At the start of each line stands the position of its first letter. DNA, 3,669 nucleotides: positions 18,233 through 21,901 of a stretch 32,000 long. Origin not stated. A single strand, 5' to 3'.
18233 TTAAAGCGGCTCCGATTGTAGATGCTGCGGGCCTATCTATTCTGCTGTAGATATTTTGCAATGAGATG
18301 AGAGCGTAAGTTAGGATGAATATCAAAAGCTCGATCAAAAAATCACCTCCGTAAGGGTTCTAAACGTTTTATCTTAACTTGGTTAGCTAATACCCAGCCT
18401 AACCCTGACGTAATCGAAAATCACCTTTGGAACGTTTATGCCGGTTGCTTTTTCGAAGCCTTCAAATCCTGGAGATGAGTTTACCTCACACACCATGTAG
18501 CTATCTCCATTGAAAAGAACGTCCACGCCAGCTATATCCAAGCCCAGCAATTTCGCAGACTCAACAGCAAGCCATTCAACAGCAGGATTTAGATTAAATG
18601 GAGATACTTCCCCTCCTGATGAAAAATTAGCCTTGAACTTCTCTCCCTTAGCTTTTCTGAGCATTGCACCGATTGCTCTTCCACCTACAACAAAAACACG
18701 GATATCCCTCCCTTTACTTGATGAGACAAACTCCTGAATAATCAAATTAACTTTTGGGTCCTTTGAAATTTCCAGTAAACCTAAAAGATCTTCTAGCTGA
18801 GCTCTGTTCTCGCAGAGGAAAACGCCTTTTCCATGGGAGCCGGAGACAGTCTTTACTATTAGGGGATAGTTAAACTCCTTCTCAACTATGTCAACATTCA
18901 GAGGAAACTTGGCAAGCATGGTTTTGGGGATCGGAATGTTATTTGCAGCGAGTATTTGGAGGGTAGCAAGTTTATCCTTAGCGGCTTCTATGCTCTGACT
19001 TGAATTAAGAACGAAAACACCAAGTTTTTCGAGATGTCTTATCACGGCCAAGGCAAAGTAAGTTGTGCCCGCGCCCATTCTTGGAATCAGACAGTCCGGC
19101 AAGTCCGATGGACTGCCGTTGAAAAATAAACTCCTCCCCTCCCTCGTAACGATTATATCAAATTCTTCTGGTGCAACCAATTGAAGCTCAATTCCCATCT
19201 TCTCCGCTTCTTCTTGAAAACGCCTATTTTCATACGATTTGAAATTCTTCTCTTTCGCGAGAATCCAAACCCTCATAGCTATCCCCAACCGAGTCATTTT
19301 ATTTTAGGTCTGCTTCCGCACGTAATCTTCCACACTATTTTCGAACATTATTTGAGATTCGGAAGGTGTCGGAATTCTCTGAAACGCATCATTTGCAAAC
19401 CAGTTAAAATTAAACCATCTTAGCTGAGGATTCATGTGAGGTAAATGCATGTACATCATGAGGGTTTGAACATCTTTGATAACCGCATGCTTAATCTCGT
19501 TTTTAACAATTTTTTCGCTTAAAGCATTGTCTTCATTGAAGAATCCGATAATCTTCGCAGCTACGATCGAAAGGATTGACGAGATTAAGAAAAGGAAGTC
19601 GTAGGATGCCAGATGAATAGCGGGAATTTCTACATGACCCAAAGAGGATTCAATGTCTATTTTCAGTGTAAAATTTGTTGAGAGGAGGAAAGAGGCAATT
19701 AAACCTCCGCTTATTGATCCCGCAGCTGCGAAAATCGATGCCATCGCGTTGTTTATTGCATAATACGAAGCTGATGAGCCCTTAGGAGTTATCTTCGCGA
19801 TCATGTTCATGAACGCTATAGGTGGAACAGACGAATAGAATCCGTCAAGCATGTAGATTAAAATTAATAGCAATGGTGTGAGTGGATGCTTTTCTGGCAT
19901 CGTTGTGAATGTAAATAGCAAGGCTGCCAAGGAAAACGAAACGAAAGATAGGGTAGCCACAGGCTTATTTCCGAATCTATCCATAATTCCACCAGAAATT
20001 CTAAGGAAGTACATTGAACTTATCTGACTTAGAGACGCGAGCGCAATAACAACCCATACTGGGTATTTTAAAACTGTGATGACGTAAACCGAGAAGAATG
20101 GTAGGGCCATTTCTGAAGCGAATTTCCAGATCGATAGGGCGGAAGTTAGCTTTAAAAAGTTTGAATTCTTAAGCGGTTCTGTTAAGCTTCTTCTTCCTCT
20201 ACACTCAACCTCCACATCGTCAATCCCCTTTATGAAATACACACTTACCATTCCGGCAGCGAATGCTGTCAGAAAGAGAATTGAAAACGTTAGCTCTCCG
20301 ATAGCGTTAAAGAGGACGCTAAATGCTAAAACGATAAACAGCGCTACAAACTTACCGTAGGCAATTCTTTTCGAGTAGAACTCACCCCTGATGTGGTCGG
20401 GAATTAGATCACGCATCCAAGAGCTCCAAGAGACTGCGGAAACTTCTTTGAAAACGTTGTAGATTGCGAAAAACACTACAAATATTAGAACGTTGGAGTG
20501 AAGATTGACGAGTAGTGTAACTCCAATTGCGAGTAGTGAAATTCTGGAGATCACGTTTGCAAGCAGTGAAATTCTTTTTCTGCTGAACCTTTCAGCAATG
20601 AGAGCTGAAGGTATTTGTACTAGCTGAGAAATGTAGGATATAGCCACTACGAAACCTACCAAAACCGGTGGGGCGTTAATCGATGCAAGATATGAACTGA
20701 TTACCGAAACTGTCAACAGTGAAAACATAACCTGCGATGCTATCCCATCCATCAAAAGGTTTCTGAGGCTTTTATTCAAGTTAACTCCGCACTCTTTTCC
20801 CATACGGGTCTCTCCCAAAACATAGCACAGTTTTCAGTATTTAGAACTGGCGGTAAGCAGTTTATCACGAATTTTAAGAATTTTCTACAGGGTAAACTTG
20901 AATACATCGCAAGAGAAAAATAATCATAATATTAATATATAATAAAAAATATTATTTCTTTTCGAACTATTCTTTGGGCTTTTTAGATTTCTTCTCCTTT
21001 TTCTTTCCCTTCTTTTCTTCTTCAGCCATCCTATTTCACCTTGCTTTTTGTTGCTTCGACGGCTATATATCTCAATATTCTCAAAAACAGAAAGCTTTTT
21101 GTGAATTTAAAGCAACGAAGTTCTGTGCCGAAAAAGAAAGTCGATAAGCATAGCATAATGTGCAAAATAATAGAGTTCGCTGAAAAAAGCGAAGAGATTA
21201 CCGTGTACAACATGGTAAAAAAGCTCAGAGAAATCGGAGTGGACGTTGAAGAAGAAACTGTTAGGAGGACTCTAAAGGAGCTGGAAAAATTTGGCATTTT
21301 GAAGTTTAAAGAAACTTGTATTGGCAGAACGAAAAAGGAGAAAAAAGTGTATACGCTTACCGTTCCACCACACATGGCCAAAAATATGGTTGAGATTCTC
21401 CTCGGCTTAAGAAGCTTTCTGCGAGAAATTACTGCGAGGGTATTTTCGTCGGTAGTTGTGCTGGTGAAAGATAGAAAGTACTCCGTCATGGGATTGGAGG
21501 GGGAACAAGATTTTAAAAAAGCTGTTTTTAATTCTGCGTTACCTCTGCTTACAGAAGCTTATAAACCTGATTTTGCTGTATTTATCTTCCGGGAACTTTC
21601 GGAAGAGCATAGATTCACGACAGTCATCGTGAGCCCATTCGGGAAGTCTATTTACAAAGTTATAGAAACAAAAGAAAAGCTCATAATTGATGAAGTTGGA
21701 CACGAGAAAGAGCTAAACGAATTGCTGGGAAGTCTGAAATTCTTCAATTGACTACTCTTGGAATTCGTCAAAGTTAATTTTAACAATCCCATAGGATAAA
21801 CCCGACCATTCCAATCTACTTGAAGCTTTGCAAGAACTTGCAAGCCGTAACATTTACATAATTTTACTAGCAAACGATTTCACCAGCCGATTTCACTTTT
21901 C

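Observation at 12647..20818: Convergent amidoligase cluster (split RLAN/ATP-grasp, GCS2-YkgJ, second RimK, two permeases): candidate uncharacterised peptide/thiol-building or tagging system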

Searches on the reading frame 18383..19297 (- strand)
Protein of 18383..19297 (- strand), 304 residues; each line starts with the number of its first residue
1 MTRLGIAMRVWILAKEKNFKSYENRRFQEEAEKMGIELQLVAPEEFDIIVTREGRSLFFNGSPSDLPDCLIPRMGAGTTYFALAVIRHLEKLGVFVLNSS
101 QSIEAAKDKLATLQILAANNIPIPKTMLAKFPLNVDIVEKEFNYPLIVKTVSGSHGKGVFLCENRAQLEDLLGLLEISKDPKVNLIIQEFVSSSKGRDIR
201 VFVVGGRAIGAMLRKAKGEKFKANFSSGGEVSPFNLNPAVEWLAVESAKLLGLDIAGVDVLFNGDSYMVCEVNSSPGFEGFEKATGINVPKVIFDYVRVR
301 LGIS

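Call 3: search_protein_families(library=pfam, proteins=[window:18383-19297:-], max_evalue=0.01)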
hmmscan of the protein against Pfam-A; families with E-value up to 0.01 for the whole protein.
window:18383-19297:- (304 aa): 7 families
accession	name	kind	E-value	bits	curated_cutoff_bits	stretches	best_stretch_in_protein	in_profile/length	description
PF08443.16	RimK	-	3.8e-47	160.8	21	1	106-296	1-187/188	RimK-like ATP-grasp domain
PF18030.7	Rimk_N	-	1.2e-21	77.3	26.4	1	8-103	1-94/94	RimK PreATP-grasp domain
PF02955.21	GSH-S_ATP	-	1.2e-12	48.1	23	1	123-273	12-160/175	Prokaryotic glutathione synthetase, ATP-grasp domain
PF02655.19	ATP-grasp_3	-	2.8e-10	41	23.2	1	106-274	1-155/160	ATP-grasp domain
PF14397.11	ATPgrasp_ST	-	2e-07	31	31.4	1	97-229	10-171/278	Sugar-transfer associated ATP-grasp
PF02222.28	ATP-grasp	-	1.5e-06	28.4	27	1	115-192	2-77/179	ATP-grasp domain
PF07478.18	Dala_Dala_lig_C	-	1.2e-05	25.3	24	1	137-278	30-178/204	D-ala D-ala ligase C-terminus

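Call 4: search_protein_families(library=ncbifam, proteins=[window:18383-19297:-], max_evalue=0.01)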
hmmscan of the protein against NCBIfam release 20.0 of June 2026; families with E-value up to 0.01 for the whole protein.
window:18383-19297:- (304 aa): 42 families (the best 25 are shown)
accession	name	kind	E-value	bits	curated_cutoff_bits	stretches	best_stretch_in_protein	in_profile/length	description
TIGR00768.1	rimK_fam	subfamily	9.4e-76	254.8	143.4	1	11-297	3-276/276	RimK family alpha-L-glutamate ligase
NF007764.0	PRK10446.1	equivalog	9.6e-53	179.4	331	1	8-297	1-286/300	30S ribosomal protein S6--L-glutamate ligase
TIGR02144.1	LysX_arch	equivalog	2.6e-52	177.7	275.6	1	26-298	14-276/281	lysine biosynthesis protein LysX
NF040720.1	MptN_Meth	equivalog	2.4e-50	171.3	350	1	25-297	15-290/291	tetrahydromethanopterin:alpha-L-glutamate ligase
TIGR04443.1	F420_CofF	equivalog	1.1e-31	109.9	300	1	78-294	62-275/283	coenzyme gamma-F420-2:alpha-L-glutamate ligase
NF009110.0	PRK12458.1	subfamily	4e-21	75.4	408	1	86-289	113-319/349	glutathione synthetase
TIGR04356.1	grasp_GAK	hypoth_equivalog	4.9e-21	75.1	300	1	83-297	74-283/287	GAK system ATP-grasp enzyme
TIGR02068.2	cya_phycin_syn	equivalog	9.7e-21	73.5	850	2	100-215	205-315/862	cyanophycin synthetase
NF003573.0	PRK05246.1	equivalog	4.9e-19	68.3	272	1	85-299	101-311/316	glutathione synthase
TIGR01380.1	glut_syn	equivalog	2e-18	66.5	299.05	1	85-298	100-309/312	glutathione synthase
NF010623.0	PRK14016.1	subfamily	1.4e-17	63.2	877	2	103-215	209-316/871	cyanophycin synthetase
NF009402.0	PRK12767.1-1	equivalog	1.3e-12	47.2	218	1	89-195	95-197/329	carbamoyl phosphate synthase-like protein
NF009405.0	PRK12767.1-4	equivalog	5.3e-11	42.1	390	1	89-192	92-186/320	carbamoyl phosphate synthase-like protein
NF009404.0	PRK12767.1-3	equivalog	1.9e-10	40.2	316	1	87-298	89-307/344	carbamoyl phosphate synthase-like protein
NF009406.0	PRK12767.1-5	equivalog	1.1e-08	34.6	271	1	88-280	92-273/327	carbamoyl phosphate synthase-like protein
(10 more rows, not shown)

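Call 43: search_solved_structures(query=window:18383-19297:-, max_evalue=0.001, show_alignments=1)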
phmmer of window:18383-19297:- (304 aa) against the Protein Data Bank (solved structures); distinct sequences matched with E-value up to 0.001: 19.
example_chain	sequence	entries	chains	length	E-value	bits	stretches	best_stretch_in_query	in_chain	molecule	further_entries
7qyr_A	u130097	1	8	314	3.4e-53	184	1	16-298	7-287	Probable alpha-L-glutamate ligase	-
7qys_A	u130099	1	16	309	1.4e-51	178.7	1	16-299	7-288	Probable alpha-L-glutamate ligase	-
4iwx_A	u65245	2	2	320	1.3e-47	165.7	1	5-292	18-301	Ribosomal protein S6 modification protein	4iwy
5zct_A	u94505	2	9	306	3.8e-47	164.2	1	10-292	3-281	Ribosomal protein S6--L-glutamate ligase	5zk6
3vpd_A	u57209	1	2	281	8.2e-26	94.2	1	82-296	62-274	Ribosomal protein S6 modification protein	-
1uc8_A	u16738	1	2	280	2.5e-23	86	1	81-296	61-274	lysine biosynthesis enzyme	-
1uc9_A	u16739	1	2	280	3.9e-23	85.4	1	81-296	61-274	lysine biosynthesis enzyme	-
3vpb_A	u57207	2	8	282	1.1e-21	80.7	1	78-298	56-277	Putative acetylornithine deacetylase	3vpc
5k2m_A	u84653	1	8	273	2.2e-20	76.3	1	46-296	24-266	RimK-related lysine biosynthesis protein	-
7wac_A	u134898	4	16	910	3.6e-14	55.9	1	102-212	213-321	Cyanophycin synthase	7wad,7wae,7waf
7lg5_A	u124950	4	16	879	4.5e-11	45.8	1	102-211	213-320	Cyanophycin synthase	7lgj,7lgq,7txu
7txv_A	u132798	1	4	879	4.5e-11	45.8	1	102-211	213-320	Cyanophycin synthase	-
5i47_A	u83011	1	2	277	3.3e-08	36.4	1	88-297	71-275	RimK domain protein ATP-grasp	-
7lgn_A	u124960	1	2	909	1.1e-06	31.3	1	99-214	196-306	Cyanophycin synthase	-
7drm_A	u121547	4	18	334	1.8e-06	30.6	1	84-290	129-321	ATP-grasp domain-containing protein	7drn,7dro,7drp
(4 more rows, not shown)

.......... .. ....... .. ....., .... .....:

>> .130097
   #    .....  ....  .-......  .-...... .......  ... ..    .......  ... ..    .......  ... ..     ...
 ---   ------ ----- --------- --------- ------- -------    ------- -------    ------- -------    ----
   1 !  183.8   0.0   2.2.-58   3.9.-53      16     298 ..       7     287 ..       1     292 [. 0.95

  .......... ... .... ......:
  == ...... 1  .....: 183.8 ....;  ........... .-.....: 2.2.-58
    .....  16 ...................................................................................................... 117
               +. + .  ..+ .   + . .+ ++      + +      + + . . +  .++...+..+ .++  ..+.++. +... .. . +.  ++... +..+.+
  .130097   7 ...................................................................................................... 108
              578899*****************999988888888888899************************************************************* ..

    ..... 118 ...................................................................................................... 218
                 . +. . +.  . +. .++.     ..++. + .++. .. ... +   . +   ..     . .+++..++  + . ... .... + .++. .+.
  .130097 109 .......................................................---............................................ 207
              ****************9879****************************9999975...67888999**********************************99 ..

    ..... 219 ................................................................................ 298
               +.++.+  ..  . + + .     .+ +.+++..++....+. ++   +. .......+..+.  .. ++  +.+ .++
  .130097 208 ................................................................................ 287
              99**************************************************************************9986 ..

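Call 52: find_related_loci(query=window:18383-19297:-, collection=metagenome_contigs, flank=6000)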
Query window:18383-19297:- (304 aa) in metagenome_contigs; peptide patterns used: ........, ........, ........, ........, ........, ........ (x = any residue, [..] = any of these).
372 stretches matched a pattern; 148 encode a relative of the query (tblastn E <= 1e-3); the best 80 are kept; 80 distinct loci.
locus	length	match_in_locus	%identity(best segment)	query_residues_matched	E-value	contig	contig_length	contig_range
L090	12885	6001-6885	80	8-301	1e-163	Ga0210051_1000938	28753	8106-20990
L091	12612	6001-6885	80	8-301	1e-163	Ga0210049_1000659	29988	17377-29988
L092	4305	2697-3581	80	8-301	9e-167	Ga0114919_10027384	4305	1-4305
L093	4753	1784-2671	79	8-302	4e-163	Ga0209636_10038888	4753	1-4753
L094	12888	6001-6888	79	8-302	8e-160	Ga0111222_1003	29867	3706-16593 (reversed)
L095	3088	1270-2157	78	8-302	1e-165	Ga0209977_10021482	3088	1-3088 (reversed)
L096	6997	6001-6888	78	8-302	1e-156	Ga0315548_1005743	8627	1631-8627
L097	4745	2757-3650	79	8-304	1e-159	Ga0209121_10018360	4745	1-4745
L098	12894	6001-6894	78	8-304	4e-156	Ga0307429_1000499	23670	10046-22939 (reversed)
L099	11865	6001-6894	77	8-304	6e-155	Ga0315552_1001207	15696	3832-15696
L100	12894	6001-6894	77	8-304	9e-155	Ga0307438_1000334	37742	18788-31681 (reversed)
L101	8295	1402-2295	77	8-304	9e-155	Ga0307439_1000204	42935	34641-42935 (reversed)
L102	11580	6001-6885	74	8-301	3e-150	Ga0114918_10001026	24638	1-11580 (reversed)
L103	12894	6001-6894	73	5-301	1e-147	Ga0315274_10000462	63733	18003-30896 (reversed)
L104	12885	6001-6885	72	8-301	2e-146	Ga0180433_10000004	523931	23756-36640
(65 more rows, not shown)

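Call 69: search_protein_families(library=pfam, proteins=[L090:1069-2508:+, L090:2766-3935:+, L090:4016-6004:+, L090:7299-7976:+, L090:8031-9509:+, L090:10203-12260:-, L094:2516-3853:+, L094:6966-7568:+, L104:4972-5979:+, L104:299-2569:-], max_evalue=0.00001)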
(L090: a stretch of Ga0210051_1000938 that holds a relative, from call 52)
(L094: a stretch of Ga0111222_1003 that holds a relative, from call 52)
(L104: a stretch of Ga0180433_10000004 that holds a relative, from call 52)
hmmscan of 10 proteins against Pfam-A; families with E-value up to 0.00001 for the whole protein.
L090:1069-2508:+ (479 aa): 2 families
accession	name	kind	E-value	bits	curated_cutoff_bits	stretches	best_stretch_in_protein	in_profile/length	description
PF00749.27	tRNA-synt_1c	-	5.3e-109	364.4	23.4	1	1-307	1-314/314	tRNA synthetases class I (E and Q), catalytic domain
PF19269.4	Anticodon_2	-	3.4e-35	121.9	23.6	1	320-466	1-139/141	Anticodon binding domain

L090:2766-3935:+ (389 aa): 2 families
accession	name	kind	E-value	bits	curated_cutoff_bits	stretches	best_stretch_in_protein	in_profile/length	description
PF00579.31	tRNA-synt_1b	-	2.3e-77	260.7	21.1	1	28-312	4-291/292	tRNA synthetases class I (W and Y)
PF01479.30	S4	-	5.2e-11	42.5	22.8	1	331-375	2-46/48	S4 domain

L090:4016-6004:+ (662 aa): 7 families
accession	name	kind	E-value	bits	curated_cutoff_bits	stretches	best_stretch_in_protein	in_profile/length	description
PF07478.18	Dala_Dala_lig_C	-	2.1e-27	96.4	24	1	429-637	3-203/204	D-ala D-ala ligase C-terminus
PF13649.12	Methyltransf_25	-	8.5e-20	71.7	27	1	80-177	1-97/97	Methyltransferase domain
PF13847.12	Methyltransf_31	-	4.2e-17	62.6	27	1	75-185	2-113/145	Methyltransferase domain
PF08241.18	Methyltransf_11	-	3.2e-16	60.2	21.2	1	81-181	1-95/95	Methyltransferase domain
PF01209.24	Ubie_methyltran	-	6.5e-11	42.5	20.1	1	41-181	11-151/233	ubiE/COQ5 methyltransferase family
PF13489.12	Methyltransf_23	-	3.8e-09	36.9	27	1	68-206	13-142/164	Methyltransferase domain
PF03848.20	TehB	-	2.3e-06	27.6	20.4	1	59-126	14-80/193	Tellurite resistance protein TehB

L090:7299-7976:+ (225 aa): 1 family
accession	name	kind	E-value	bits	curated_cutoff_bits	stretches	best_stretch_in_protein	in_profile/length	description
PF02080.26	TrkA_C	-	4.3e-14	52.6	27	1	157-224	1-68/71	TrkA-C domain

L090:8031-9509:+ (492 aa): 1 family
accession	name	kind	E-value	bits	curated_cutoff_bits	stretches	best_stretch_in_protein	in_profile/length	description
PF07690.21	MFS_1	-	2.7e-20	73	33.4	2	29-382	9-347/347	Major Facilitator Superfamily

L090:10203-12260:- (685 aa): 6 families
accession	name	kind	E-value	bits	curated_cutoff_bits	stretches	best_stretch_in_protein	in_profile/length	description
PF00271.37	Helicase_C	-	2.8e-27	95.6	23.5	1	463-572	12-109/110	Helicase conserved C-terminal domain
PF17191.10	RecG_wedge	-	1.1e-23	84.1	23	1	9-159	2-156/162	RecG wedge domain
PF00270.35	DEAD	-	7e-22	78.4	26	1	255-416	2-162/167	DEAD/DEAH box helicase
PF19833.4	RecG_dom3_C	-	6.7e-17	61.8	26.8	1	601-671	2-73/87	ATP-dependent DNA helicase RecG, domain 3, C-terminal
PF04851.21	ResIII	-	3.6e-09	37.2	22.5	1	253-413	4-162/164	Type III restriction enzyme, res subunit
PF22590.2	Cas3-like_C_2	-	2.2e-06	28.3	27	0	486-572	14-104/106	CRISPR-associated nuclease/helicase Cas3, C-terminal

L094:2516-3853:+ (445 aa): 6 families
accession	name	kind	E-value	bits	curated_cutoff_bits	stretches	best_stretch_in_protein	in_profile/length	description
PF00158.32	Sigma54_activat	-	2.7e-72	242.4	20.2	1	141-308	1-168/168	Sigma-54 interaction domain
PF25601.1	AAA_lid_14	-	1.1e-28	99.3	27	1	313-390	1-78/87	AAA+ ATPase lid domain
PF14532.12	Sigma54_activ_2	-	1.7e-19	70.8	25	1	142-312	1-138/138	Sigma-54 interaction domain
PF00072.30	Response_reg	-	2.7e-16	60.2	30.2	1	4-113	1-110/111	Response regulator receiver domain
PF02954.25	HTH_8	-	1.7e-10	40.9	22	1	404-442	2-40/42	Bacterial regulatory protein, Fis family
PF07728.20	AAA_5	-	2.8e-06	27.8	22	1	165-284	2-124/139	AAA domain (dynein-related subfamily)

L094:6966-7568:+ (200 aa): 2 families
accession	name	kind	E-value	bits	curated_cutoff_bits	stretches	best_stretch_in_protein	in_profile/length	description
PF18955.5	DUF5698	-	2.9e-22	79.3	27.5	1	33-90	1-58/58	Domain of unknown function (DUF5698)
PF10035.14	DUF2179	-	9.6e-13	48.2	22.8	1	123-173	1-53/55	Uncharacterized protein conserved in bacteria (DUF2179)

L104:4972-5979:+ (335 aa): 6 families
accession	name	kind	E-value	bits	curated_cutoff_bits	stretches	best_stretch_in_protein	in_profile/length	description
PF13412.12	HTH_24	-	6.7e-21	74.1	21.9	2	189-234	2-47/48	Winged helix-turn-helix DNA-binding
PF13404.12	HTH_AsnC-type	-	7.3e-18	64.5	27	2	189-228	2-41/42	AsnC-type helix-turn-helix domain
PF12840.13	HTH_20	-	7.6e-10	39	27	0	189-234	3-48/51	Helix-turn-helix domain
PF01047.28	MarR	-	1.7e-08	34.7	24.6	0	190-234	3-47/59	MarR family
PF01037.27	AsnC_trans_reg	-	1.7e-06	28.3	25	0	265-327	11-72/73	Lrp/AsnC ligand binding domain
PF12802.13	MarR_2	-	3.7e-06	27.4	27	0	36-65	22-51/61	MarR family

L104:299-2569:- (756 aa): 3 families
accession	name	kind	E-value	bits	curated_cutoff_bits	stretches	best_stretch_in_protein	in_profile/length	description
PF01276.26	OKR_DC_1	-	4e-156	520.4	27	1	142-587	1-416/417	Orn/Lys/Arg decarboxylase, major domain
PF03711.20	OKR_DC_1_C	-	4.3e-48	163.4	24.2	1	614-743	2-131/132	Orn/Lys/Arg decarboxylase, C-terminal domain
PF03709.21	OKR_DC_1_N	-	3.5e-22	79.2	29.3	1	24-136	4-111/111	Orn/Lys/Arg decarboxylase, N-terminal domain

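Call 91: search_protein_families(library=padloc, proteins=[window:18383-19297:-], max_evalue=0.001)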
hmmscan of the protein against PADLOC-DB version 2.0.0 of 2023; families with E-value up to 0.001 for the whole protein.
window:18383-19297:- (304 aa): 0 families

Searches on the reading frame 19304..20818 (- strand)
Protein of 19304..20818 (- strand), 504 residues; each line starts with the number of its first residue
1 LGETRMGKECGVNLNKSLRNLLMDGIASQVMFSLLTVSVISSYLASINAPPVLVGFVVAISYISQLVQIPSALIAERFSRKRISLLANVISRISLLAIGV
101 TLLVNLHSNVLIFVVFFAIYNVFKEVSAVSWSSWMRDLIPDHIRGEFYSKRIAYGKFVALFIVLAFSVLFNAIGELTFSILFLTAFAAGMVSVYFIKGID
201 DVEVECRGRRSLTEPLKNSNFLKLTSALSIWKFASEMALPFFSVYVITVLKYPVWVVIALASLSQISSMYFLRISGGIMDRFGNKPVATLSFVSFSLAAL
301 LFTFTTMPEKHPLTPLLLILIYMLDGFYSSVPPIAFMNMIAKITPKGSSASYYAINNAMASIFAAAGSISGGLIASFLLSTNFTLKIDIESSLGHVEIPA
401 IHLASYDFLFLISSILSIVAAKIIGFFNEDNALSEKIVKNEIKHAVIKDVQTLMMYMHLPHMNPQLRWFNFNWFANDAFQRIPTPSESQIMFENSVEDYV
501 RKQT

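Call 3: search_protein_families(library=pfam, proteins=[window:19304-20818:-], max_evalue=0.01)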
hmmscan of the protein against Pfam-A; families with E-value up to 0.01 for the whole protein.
window:19304-20818:- (504 aa): 1 family
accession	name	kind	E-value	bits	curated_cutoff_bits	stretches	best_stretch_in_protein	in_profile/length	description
PF07690.21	MFS_1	-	5.2e-31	108.3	33.4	2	30-367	10-346/347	Major Facilitator Superfamily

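Call 4: search_protein_families(library=ncbifam, proteins=[window:19304-20818:-], max_evalue=0.01)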
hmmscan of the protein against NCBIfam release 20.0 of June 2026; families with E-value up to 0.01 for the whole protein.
window:19304-20818:- (504 aa): 1 family
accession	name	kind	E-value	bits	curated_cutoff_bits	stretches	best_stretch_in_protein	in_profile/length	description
TIGR00880.1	2_A_01_02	superfamily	0.00017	21.7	131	1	274-377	17-113/141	multidrug resistance protein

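Call 91: search_protein_families(library=padloc, proteins=[window:19304-20818:-], max_evalue=0.001)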
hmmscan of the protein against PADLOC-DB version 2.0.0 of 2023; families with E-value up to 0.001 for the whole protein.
window:19304-20818:- (504 aa): 0 families

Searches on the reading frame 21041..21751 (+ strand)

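Call 3: search_protein_families(library=pfam, proteins=[window:21041-21751:+], max_evalue=0.01)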
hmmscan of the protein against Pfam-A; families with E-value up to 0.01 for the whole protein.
window:21041-21751:+ (236 aa): 2 families
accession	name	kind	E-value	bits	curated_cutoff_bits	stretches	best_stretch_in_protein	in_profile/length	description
PF03551.20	PadR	-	0.0001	22.7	27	1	49-107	7-66/75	Transcriptional regulator PadR-like family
PF08461.16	HTH_12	-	0.0026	18.1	21.4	1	47-88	7-49/66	Ribonuclease R winged-helix domain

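Call 4: search_protein_families(library=ncbifam, proteins=[window:21041-21751:+], max_evalue=0.01)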
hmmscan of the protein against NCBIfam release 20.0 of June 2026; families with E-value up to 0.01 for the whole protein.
window:21041-21751:+ (236 aa): 2 families
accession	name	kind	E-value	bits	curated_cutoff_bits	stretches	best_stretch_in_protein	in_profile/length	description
NF001680.0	PRK00441.1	equivalog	0.0028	17.8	184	1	35-87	4-53/150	arginine repressor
NF011186.0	PRK14592.1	equivalog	0.0043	16.8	190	0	12-110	73-164/171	16S rRNA-processing protein RimM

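Call 91: search_protein_families(library=padloc, proteins=[window:21041-21751:+], max_evalue=0.001)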
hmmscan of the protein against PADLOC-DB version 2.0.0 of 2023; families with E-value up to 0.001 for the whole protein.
window:21041-21751:+ (236 aa): 1 family
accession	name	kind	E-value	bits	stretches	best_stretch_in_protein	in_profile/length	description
PDLC01438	Csa3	-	0.00084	17.5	1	40-145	150-238/305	"CAS-I,CAS-II,CAS-III,CAS-IV,CAS-V,CAS-VI; associated_signaling"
